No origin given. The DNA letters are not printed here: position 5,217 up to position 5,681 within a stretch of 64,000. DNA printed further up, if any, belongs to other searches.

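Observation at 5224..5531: Two tandem unannotated Flp/Fap-type pilin micro-genes beside a MarR gene, wedged between secY and adk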

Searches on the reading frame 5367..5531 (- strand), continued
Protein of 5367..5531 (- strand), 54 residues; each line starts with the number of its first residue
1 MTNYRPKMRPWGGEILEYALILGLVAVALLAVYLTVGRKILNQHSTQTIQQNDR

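Call 72: search_solved_structures(query=A3, max_evalue=1, show_alignments=3)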
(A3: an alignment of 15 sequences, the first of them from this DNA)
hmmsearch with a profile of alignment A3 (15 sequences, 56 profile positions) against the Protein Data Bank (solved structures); distinct sequences matched with E-value up to 1: 4.
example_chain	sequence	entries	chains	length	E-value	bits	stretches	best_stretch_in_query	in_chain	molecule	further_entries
6gyz_A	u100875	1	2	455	0.057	16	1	14-31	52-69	Phosphoglucosamine mutase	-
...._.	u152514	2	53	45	0.059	16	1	20-44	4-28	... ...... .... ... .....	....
8u1k_A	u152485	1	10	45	0.17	14.5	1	20-43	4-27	PilA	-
7v03_A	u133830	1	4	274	0.37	13.4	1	16-34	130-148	triosephosphate isomerase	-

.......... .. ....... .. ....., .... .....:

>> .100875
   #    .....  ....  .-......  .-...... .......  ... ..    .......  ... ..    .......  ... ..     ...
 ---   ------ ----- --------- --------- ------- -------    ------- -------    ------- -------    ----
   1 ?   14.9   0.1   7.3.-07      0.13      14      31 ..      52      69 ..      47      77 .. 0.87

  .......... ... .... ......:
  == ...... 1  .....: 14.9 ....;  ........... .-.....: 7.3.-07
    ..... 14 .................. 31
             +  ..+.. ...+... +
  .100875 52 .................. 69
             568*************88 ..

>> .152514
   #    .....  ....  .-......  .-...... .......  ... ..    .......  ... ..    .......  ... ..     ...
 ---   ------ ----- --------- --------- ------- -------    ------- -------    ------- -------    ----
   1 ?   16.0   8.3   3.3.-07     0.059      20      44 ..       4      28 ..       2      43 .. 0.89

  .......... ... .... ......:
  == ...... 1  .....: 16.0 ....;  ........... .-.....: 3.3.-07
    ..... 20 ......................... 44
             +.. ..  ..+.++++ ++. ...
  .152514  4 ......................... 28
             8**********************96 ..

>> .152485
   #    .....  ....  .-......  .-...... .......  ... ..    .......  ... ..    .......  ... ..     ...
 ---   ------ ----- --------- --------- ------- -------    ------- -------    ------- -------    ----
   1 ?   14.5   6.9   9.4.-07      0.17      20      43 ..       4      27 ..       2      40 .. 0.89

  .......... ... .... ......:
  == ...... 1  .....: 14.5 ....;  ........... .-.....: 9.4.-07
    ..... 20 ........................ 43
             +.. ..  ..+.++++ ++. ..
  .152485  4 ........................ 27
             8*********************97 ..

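Call 76: find_encoding_contigs(protein=P0002, flank=5000, max_places=3)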
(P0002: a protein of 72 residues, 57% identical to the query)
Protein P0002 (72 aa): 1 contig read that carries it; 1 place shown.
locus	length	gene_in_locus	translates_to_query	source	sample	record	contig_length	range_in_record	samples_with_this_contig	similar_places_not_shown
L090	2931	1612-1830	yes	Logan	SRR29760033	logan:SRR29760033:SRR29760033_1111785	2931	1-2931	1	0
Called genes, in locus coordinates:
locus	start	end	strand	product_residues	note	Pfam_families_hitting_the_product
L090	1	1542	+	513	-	?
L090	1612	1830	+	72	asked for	-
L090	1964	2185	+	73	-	-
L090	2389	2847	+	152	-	-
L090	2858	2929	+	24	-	?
